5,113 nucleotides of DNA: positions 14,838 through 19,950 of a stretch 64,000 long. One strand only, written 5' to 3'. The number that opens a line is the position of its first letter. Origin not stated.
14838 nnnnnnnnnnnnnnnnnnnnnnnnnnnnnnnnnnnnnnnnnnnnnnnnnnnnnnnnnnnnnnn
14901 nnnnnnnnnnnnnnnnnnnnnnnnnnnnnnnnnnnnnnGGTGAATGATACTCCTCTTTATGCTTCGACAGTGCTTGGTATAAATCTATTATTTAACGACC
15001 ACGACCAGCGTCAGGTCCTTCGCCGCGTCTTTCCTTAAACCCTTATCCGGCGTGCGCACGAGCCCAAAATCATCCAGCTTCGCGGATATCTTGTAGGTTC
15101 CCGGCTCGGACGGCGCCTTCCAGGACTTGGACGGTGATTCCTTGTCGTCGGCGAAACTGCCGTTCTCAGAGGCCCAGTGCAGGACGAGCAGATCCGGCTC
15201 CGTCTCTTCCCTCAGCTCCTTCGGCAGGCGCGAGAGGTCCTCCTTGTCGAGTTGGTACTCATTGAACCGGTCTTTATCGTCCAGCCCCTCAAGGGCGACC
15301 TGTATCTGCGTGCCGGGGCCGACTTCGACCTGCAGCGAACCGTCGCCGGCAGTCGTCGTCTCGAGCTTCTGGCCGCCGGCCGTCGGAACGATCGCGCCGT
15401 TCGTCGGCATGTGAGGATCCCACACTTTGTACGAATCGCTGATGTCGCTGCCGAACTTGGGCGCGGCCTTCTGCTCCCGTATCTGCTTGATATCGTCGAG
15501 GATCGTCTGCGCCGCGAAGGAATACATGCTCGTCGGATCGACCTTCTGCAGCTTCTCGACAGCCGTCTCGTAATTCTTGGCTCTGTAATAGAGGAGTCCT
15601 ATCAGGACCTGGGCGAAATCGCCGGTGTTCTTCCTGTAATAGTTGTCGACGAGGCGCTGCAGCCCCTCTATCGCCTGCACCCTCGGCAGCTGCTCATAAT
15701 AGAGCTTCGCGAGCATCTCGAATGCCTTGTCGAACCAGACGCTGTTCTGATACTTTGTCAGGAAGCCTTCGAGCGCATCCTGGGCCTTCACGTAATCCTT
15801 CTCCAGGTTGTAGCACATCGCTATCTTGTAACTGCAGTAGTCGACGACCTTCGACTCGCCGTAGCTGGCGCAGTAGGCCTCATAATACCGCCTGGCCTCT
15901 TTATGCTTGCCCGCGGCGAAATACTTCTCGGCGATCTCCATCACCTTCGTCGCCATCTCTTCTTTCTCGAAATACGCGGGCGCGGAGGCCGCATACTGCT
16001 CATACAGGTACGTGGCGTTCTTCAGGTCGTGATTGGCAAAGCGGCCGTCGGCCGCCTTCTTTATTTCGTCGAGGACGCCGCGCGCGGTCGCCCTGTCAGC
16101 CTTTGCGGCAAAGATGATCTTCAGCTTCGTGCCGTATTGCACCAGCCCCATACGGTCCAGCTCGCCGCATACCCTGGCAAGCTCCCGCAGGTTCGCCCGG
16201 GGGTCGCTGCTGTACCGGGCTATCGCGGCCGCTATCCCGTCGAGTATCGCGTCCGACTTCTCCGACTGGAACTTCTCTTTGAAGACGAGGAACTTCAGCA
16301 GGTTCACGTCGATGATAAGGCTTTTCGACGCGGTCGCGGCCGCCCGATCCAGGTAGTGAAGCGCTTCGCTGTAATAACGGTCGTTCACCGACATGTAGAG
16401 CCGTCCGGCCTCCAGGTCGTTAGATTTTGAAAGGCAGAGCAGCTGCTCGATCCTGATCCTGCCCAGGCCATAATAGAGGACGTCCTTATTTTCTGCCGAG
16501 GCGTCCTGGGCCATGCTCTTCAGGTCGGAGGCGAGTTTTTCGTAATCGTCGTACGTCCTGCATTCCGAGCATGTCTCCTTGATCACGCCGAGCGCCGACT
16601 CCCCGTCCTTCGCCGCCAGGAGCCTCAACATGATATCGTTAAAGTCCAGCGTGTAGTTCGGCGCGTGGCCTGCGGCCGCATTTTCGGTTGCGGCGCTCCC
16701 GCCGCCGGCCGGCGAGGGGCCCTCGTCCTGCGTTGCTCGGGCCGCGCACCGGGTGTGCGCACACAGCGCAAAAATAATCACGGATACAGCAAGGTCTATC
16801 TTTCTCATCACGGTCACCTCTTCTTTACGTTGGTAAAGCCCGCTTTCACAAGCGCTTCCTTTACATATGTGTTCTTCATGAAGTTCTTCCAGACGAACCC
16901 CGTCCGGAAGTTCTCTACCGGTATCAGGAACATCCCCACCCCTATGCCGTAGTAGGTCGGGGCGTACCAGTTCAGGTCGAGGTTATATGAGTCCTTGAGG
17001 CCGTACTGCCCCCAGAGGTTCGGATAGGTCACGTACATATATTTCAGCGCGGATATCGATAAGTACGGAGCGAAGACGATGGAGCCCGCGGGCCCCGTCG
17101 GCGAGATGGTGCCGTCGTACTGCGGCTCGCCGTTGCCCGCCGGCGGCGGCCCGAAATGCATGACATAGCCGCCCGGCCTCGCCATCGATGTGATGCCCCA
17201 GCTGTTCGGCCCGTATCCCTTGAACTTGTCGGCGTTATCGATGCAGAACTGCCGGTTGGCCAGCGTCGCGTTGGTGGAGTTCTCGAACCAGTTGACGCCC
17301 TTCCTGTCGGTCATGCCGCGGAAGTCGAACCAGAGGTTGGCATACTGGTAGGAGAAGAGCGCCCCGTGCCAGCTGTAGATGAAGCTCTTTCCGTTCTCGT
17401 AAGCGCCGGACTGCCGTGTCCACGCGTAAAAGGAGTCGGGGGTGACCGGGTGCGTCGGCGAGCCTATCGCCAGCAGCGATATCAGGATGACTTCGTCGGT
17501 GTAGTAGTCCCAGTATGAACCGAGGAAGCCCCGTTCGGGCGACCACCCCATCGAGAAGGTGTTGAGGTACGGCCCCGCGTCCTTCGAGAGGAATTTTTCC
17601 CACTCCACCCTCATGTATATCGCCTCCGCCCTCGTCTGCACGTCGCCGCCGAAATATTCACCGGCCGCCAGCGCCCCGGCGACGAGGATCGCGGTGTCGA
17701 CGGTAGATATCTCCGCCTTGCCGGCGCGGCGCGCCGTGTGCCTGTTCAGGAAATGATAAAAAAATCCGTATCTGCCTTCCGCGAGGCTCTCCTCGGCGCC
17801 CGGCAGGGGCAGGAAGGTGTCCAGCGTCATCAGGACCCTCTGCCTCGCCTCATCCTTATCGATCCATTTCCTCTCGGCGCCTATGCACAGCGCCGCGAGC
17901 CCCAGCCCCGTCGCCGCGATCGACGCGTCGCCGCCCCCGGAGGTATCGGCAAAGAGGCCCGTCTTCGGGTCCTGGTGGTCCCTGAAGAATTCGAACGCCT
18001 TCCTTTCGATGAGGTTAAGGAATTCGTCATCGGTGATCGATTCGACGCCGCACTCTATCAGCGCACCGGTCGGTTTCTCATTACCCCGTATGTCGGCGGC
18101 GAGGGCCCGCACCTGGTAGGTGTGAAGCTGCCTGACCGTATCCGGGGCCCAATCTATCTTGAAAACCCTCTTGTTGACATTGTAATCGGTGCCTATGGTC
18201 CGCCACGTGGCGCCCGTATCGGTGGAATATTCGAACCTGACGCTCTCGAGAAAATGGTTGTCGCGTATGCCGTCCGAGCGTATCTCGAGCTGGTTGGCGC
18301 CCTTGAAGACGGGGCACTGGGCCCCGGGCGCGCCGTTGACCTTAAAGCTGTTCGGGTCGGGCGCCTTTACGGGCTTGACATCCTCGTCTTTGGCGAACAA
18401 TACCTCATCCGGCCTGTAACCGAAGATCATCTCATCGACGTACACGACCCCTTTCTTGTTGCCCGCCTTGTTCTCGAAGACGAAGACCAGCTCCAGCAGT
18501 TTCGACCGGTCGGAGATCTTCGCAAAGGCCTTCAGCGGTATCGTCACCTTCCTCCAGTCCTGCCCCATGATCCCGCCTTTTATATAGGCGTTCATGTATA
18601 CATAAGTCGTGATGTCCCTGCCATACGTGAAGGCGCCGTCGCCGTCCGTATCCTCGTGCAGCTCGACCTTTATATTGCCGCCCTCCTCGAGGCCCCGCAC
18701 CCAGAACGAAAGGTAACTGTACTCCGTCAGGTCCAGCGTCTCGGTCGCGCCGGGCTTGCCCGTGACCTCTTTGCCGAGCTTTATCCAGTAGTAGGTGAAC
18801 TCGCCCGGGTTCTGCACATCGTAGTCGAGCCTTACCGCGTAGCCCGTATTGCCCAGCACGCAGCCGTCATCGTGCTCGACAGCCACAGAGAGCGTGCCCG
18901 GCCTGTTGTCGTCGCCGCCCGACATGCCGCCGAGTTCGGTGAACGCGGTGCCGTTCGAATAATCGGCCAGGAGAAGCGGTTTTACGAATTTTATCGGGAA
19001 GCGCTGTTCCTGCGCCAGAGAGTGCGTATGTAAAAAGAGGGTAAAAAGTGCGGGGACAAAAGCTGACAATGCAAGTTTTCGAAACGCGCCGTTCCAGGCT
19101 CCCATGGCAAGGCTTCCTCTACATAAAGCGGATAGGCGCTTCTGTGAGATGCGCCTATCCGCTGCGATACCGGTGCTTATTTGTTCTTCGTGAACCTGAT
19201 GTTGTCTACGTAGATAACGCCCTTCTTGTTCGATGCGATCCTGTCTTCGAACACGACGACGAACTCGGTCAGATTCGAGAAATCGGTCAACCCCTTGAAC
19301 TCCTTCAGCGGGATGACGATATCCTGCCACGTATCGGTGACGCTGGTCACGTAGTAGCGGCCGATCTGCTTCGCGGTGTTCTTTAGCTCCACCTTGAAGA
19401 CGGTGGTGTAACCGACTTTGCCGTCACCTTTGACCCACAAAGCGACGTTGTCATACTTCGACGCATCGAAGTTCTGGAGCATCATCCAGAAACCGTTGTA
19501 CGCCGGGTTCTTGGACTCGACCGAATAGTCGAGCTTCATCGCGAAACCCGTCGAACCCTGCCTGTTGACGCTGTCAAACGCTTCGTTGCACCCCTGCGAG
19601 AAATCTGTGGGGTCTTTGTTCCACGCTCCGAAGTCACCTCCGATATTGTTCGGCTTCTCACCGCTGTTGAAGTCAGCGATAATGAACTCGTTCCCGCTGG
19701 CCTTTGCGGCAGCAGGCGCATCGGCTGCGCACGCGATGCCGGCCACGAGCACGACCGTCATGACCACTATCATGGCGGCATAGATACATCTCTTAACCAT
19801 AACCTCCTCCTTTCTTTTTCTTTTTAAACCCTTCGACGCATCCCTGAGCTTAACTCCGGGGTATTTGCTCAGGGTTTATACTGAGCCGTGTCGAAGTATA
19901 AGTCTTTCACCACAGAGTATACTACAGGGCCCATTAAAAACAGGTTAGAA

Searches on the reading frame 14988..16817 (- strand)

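Call 9: search_protein_families(library=pfam, proteins=[window:14988-16817:-], max_evalue=0.01)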
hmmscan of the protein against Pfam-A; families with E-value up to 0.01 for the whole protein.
window:14988-16817:- (609 aa): 4 families
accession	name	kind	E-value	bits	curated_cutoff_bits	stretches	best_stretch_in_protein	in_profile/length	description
PF13174.12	TPR_6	-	1.1e-11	45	26.3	1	328-359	2-33/33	Tetratricopeptide repeat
PF24967.1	NTS_TR130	-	7.5e-05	22.8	25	0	305-387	112-191/233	TR130 NTS domain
PF13428.12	TPR_14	-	0.0057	17.7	23.5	0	296-322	8-34/44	Tetratricopeptide repeat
PF09976.15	TPR_21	-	0.0097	16.1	25.5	0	339-432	52-145/193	Tetratricopeptide repeat-like domain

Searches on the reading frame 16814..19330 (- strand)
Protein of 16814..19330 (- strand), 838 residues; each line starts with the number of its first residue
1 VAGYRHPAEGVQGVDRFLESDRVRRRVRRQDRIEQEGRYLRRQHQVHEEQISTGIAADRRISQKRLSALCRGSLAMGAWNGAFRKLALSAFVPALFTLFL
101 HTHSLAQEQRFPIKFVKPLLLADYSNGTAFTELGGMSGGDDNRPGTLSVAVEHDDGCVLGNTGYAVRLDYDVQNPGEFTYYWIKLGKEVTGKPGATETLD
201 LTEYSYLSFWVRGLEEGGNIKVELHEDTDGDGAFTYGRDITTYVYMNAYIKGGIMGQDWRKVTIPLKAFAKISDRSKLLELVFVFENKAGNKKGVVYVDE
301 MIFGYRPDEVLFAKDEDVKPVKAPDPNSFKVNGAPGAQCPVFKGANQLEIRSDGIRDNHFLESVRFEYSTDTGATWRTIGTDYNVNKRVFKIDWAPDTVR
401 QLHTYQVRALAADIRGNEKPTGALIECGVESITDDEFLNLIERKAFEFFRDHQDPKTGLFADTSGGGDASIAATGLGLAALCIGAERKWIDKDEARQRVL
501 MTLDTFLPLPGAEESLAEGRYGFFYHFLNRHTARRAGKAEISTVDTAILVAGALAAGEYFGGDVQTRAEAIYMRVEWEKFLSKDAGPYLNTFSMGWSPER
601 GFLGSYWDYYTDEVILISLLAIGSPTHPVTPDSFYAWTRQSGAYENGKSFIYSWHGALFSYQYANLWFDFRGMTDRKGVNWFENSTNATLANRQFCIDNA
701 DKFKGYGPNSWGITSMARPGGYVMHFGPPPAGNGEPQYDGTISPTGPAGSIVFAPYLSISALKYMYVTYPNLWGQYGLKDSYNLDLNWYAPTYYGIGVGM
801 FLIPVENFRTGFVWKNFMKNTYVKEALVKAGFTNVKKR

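Call 9: search_protein_families(library=pfam, proteins=[window:16814-19330:-], max_evalue=0.01)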
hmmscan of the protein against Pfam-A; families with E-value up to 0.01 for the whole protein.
window:16814-19330:- (838 aa): 3 families
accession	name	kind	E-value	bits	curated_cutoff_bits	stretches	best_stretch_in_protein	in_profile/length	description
PF10091.15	Glycoamylase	-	1.5e-63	214.7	27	1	606-820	3-220/221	Putative glucoamylase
PF21582.3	CBM30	-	0.00014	22.3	27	1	200-291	71-156/170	Carbohydrate binding domain 30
PF21471.3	Reelin_subrepeat-B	-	0.0082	16.4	27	0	352-381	48-77/127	Reelin subrepeat B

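Call 104: search_protein_families(library=ncbifam, proteins=[window:16814-19330:-], max_evalue=0.01)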
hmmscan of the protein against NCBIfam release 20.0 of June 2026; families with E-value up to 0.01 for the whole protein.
window:16814-19330:- (838 aa): 1 family
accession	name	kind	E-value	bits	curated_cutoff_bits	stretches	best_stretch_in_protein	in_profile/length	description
TIGR02710.1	TIGR02710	equivalog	0.0073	15.3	83.9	0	424-590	38-195/384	TIGR02710 family CRISPR-associated CARF protein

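Call 124: search_solved_structures(query=window:16814-19330:-, max_evalue=0.01)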
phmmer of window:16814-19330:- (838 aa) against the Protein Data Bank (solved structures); distinct sequences matched with E-value up to 0.01: 7.
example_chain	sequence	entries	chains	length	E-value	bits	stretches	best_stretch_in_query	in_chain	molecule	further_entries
8xul_A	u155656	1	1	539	3.4e-64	220.6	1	440-834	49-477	XCC2207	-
4gl3_A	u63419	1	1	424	1e-55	192.6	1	430-834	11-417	putative glucoamylase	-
3eu8_A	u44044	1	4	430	8e-46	159.9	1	429-837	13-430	putative glucoamylase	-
4qt9_A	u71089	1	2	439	3.2e-43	151.2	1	425-836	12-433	putative glucoamylase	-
5gzh_A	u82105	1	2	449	3.2e-40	141.3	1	431-833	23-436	Endo-beta-1,2-glucanase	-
5gzk_A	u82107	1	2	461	3.6e-40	141.1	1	431-832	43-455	Uncharacterized protein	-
5z06_A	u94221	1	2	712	4e-40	141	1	408-829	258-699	BDI_3064 protein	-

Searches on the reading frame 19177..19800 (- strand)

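Call 10: search_protein_families(library=pfam, proteins=[window:19177-19800:-], max_evalue=0.01)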
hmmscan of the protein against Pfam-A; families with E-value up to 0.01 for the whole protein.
window:19177-19800:- (207 aa): 3 families
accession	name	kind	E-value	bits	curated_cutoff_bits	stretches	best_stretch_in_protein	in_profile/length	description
PF03425.19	CBM_11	-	3.4e-07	30.9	27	1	77-174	43-141/182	Carbohydrate binding domain (family 11)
PF08547.18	CIA30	-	0.00026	21.5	24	1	107-169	59-119/157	Complex I intermediate-associated protein 30 (CIA30)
PF03424.20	CBM_17_28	-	0.0035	17.8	25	1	138-203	116-176/176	Carbohydrate binding domain (family 17/28)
